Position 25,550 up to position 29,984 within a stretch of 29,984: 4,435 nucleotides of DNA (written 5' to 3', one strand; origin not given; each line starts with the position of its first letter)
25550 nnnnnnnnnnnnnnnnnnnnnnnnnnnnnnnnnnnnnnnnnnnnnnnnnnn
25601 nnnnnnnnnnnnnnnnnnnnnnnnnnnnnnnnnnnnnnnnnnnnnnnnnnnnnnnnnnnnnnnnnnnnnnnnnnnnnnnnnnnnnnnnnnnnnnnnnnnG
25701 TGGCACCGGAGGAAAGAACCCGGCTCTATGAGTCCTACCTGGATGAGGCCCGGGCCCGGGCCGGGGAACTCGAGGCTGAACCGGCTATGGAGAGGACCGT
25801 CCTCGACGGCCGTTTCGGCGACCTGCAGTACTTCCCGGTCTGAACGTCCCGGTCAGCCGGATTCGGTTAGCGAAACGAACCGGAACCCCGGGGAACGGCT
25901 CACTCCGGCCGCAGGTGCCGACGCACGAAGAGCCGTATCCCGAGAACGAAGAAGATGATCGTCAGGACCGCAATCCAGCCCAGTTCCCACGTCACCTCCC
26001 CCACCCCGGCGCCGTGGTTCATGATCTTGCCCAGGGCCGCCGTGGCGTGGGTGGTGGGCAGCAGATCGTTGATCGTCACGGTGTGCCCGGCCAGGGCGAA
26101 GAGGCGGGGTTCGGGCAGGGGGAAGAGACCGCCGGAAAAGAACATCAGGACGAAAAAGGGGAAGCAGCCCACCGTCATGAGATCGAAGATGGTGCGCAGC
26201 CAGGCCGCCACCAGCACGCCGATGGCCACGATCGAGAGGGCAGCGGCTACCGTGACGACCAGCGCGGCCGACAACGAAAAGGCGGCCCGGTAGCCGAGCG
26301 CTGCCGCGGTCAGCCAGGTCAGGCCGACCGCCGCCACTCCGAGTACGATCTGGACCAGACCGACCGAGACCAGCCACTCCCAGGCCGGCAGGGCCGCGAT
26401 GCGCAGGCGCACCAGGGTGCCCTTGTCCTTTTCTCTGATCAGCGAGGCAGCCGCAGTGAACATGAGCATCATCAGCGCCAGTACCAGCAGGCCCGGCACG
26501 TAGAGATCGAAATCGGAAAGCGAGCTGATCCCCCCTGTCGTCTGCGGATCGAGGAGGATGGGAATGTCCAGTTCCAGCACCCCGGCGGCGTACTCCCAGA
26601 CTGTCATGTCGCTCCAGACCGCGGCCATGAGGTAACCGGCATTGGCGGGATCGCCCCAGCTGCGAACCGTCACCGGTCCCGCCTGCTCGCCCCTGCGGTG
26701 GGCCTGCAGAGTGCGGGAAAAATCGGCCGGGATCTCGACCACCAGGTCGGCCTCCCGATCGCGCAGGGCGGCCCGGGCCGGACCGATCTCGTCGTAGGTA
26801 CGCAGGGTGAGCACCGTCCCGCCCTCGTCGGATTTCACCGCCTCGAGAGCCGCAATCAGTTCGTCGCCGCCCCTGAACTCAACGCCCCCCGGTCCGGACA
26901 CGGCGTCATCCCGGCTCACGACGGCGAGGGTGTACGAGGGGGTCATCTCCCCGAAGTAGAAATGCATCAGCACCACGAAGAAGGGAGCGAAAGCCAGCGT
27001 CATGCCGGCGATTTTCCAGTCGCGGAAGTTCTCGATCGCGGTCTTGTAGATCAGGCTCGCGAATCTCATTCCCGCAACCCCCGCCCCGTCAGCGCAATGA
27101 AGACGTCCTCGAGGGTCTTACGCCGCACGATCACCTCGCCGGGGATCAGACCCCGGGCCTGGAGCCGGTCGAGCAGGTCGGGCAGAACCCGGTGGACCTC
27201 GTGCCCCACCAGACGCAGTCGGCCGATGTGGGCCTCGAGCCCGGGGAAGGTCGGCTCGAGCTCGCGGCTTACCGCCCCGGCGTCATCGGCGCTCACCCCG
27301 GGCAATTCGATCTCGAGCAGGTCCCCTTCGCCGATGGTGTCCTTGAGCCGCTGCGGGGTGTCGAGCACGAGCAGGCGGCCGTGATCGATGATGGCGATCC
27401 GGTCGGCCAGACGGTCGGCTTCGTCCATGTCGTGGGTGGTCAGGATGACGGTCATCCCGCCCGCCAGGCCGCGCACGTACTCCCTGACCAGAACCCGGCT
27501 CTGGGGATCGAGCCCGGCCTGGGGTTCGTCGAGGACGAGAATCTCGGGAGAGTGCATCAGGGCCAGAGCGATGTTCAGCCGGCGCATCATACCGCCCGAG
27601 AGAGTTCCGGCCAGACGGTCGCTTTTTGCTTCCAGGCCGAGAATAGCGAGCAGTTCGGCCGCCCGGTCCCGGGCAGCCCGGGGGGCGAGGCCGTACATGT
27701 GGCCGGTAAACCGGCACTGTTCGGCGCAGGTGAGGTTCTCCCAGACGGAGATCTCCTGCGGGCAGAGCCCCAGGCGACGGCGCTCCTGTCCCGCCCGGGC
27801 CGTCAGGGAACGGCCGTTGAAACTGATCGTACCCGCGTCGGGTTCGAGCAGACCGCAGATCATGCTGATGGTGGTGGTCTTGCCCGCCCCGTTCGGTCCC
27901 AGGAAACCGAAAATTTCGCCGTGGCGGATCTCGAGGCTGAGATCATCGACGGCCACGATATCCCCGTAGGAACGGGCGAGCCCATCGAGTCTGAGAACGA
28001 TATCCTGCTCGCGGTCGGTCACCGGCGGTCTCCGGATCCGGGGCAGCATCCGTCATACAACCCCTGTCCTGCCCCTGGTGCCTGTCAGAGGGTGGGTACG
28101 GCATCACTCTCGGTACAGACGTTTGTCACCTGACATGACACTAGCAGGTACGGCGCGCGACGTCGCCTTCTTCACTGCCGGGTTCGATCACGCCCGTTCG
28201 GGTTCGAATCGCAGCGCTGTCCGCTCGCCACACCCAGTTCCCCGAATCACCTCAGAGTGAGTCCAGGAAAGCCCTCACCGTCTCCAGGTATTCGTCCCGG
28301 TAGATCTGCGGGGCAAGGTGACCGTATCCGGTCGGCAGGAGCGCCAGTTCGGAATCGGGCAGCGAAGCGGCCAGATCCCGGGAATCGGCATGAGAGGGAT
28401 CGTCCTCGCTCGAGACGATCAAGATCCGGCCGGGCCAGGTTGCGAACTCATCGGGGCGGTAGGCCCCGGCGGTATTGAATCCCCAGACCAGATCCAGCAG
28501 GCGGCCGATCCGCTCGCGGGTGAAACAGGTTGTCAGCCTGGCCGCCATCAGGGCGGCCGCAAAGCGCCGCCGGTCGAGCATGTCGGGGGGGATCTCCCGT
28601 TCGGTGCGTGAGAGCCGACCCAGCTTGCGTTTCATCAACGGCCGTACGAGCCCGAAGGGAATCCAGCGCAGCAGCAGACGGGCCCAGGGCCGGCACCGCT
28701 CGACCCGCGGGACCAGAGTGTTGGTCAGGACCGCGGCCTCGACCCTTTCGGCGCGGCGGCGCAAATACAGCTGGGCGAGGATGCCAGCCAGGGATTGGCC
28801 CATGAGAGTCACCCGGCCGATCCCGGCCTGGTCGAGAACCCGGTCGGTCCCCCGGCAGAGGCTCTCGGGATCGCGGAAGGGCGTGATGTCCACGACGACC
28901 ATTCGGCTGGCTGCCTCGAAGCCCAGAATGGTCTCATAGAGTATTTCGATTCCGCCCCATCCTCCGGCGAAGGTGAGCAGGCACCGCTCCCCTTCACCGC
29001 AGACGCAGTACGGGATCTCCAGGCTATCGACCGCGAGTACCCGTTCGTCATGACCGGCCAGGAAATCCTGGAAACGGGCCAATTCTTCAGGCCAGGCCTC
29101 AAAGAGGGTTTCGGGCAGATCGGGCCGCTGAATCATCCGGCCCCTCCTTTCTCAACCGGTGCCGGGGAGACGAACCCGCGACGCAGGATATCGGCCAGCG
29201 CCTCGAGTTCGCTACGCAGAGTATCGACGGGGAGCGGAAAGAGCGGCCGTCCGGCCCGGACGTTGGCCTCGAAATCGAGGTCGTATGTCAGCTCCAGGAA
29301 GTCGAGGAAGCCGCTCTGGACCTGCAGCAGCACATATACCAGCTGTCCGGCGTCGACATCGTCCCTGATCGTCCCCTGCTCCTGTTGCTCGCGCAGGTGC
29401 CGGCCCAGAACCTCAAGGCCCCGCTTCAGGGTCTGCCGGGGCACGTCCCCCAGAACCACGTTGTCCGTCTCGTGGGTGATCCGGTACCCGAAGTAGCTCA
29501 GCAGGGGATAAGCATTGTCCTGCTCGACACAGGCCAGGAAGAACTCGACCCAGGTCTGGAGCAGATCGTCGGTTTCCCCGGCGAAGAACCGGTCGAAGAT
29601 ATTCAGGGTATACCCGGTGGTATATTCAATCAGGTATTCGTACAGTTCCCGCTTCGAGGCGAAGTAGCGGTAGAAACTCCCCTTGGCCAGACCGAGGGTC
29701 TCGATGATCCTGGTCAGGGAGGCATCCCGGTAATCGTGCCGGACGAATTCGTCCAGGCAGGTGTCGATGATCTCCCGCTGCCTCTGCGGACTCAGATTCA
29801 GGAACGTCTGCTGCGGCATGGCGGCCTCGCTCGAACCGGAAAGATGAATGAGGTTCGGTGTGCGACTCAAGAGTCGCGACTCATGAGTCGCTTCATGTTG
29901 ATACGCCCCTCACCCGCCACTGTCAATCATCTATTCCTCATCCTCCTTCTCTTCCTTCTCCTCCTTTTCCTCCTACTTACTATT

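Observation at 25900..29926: TetR - alpha/beta hydrolase - ABC-2 exporter module with tandem overlapping 16-bp palindromic operators at the promoter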

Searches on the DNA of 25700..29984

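Call 40: search_rna_families(source=window, start=25700, end=29984, threshold=evalue, max_evalue=1)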
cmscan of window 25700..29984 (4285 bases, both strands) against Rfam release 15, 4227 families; matches with E-value up to 1: 1.
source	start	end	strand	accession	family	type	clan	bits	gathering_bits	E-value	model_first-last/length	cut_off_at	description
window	28881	28988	+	RF02046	Sphinx_1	Gene; lncRNA;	-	21.7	34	0.8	1-100/100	no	Sphinx_ conserved region 1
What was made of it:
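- Tried and rejected: There is no Rfam match at E<=1 apart from a spurious lncRNA hit (call 40).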

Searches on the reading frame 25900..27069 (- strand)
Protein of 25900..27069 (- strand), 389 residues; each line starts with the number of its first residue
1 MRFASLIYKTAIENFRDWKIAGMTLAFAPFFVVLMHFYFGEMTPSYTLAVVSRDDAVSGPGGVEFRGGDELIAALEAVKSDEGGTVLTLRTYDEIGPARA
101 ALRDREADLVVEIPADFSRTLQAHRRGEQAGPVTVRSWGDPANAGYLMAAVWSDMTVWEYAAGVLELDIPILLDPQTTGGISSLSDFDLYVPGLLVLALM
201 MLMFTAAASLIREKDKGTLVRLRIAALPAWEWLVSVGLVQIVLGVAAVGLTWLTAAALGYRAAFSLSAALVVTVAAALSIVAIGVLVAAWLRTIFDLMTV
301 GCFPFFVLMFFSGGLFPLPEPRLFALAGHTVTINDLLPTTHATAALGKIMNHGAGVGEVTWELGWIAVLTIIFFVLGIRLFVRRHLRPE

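Call 4: search_protein_families(library=pfam, proteins=[window:25900-27069:-], max_evalue=0.01)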
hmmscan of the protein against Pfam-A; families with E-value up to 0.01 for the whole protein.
window:25900-27069:- (389 aa): 3 families
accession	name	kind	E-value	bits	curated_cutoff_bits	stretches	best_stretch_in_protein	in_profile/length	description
PF12698.13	ABC2_membrane_3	-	1.6e-27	97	31.6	1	24-378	7-346/347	ABC-2 family transporter protein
PF01061.29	ABC2_membrane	-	1.2e-14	54.8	26.9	1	184-319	51-184/211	ABC-2 type transporter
PF12679.13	ABC2_membrane_2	-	1.2e-07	31.7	27.2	1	74-384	72-281/283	ABC-2 family transporter protein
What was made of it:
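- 25900..27069 (-): ABC-2 permease, 389 aa, ATGA-coupled to the ATPase. ABC2_membrane_3 at 97 bits and ABC2_membrane at 54.8 bits (call 4).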

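Call 21: search_protein_families(library=ncbifam, proteins=[window:25900-27069:-], max_evalue=0.01)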
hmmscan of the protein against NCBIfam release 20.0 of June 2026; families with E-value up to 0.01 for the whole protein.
window:25900-27069:- (389 aa): 6 families
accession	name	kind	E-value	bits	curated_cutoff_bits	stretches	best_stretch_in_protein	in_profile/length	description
NF033858.1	ABC2_perm_RbbA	equivalog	3.5e-09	35.1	1050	1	99-380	624-903/909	ribosome-associated ATPase/putative transporter RbbA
NF038293.1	permease_SagH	equivalog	0.00018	20.5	450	0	187-319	177-310/370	SagH family ABC transporter permease subunit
TIGR03861.1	phenyl_ABC_PedC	subfamily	0.00046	19.9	241.35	1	190-344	61-215/253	alcohol ABC transporter, permease protein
TIGR03061.1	pip_yhgE_Nterm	subfamily_domain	0.0012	18.5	96.15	1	46-123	44-113/164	YhgE/Pip family protein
TIGR01247.1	drrB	subfamily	0.0043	16.8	223.05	1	186-376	45-231/236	daunorubicin resistance ABC transporter membrane protein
TIGR01291.1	nodJ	subfamily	0.0069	16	206.65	1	241-384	113-250/253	ABC-2 type transporter, NodJ family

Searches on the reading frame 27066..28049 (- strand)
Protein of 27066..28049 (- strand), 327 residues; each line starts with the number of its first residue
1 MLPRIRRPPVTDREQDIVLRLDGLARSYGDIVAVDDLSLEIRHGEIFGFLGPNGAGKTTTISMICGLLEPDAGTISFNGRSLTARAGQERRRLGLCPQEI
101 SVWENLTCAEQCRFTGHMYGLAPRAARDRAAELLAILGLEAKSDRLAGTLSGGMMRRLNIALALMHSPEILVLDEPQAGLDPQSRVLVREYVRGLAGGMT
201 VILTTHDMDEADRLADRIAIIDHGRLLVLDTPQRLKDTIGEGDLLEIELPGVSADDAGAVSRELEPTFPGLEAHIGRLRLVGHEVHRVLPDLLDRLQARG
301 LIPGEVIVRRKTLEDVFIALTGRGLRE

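Call 4: search_protein_families(library=pfam, proteins=[window:27066-28049:-], max_evalue=0.01)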
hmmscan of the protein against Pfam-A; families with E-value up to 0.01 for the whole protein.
window:27066-28049:- (327 aa): 7 families
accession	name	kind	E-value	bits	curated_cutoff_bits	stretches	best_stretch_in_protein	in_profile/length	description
PF00005.33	ABC_tran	-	2.4e-34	119.3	25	1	35-177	2-136/137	ABC transporter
PF13304.12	AAA_21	-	3.9e-09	37.4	27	1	151-207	239-299/304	AAA domain, putative AbiEii toxin, Type IV TA system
PF13401.12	AAA_22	-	0.00084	20.1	27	1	50-181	11-97/130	AAA domain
PF00004.35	AAA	-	0.0013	19.7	21.2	0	49-92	3-45/131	ATPase family associated with various cellular activities (AAA)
PF13476.12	AAA_23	-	0.0016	19.5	27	1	28-68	10-43/201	AAA domain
PF02463.25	SMC_N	-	0.0025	17.7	40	0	149-211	136-202/220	RecF/RecN/SMC N terminal domain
PF13555.12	AAA_29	-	0.0077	16.4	27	0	40-79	18-56/61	P-loop containing region of AAA domain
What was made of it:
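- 27066..28049 (-): ABC ATPase, DrrA/NodI-like (start ATG 28049 or GTG 28022). ABC_tran at 119 bits (call 4).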

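Call 21: search_protein_families(library=ncbifam, proteins=[window:27066-28049:-], max_evalue=0.01)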
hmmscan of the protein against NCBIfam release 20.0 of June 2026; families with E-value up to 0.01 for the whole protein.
window:27066-28049:- (327 aa): 190 families (the best 25 are shown)
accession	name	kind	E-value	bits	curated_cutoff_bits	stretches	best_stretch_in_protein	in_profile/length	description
TIGR01188.1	drrA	subfamily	8.1e-82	274.9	312.45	1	27-322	2-302/302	daunorubicin resistance ABC transporter, ATP-binding protein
NF010060.0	PRK13537.1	equivalog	1.2e-64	218.2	521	1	18-326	15-313/314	nodulation factor ABC transporter ATP-binding protein NodI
NF033858.1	ABC2_perm_RbbA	equivalog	9.3e-59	199.2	1050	1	8-243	255-492/909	ribosome-associated ATPase/putative transporter RbbA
NF010059.0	PRK13536.1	equivalog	2.4e-58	197.5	549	1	14-326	39-341/342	nodulation factor ABC transporter ATP-binding protein NodI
TIGR01288.1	nodI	equivalog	2.3e-57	194.3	424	1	16-326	2-302/303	nodulation factor ABC transporter ATP-binding protein NodI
TIGR03522.1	GldA_ABC_ATP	equivalog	1.8e-51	175.4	402.6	1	20-321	4-301/301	gliding motility-associated ABC transporter ATP-binding subunit GldA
TIGR03864.1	PQQ_ABC_ATP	hypoth_equivalog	1.1e-50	172.2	302.25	1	19-241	2-225/236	ABC transporter, ATP-binding subunit, PQQ-dependent alcohol dehydrogenase system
TIGR03265.1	PhnT2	equivalog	1.1e-45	156.4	457.7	1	18-235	4-222/353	putative 2-aminoethylphosphonate ABC transporter ATP-binding protein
TIGR04406.1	LPS_export_lptB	equivalog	9.2e-45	152.8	240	1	19-235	2-222/239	LPS export ABC transporter ATP-binding protein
TIGR03740.1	galliderm_ABC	subfamily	4.9e-44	150.7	309.75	1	20-228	2-204/223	lantibiotic protection ABC transporter ATP-binding subunit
TIGR01257.1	rim_protein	equivalog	1.2e-43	148.4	4012.85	1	32-245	944-1157/2272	rim ABC transporter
TIGR00968.1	3a0106s01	subfamily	2.5e-43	148.3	342.75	1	23-237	5-220/237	sulfate ABC transporter ATP-binding protein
TIGR04521.1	ECF_ATPase_2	equivalog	4.7e-41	140.7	330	1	32-249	19-246/279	energy-coupling factor transporter ATPase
TIGR01186.1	proV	subfamily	4.9e-41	141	326.6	1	29-234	4-216/363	betaine/proline/choline family ABC transporter ATP-binding protein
TIGR03411.1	urea_trans_UrtD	equivalog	8.8e-40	136.9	304.1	1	18-228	2-222/242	urea ABC transporter ATP-binding protein UrtD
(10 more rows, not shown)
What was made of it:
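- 27066..28049 (-): TIGR01188 drrA scores 274.9 bits, below its cut-off of 312 (call 21).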
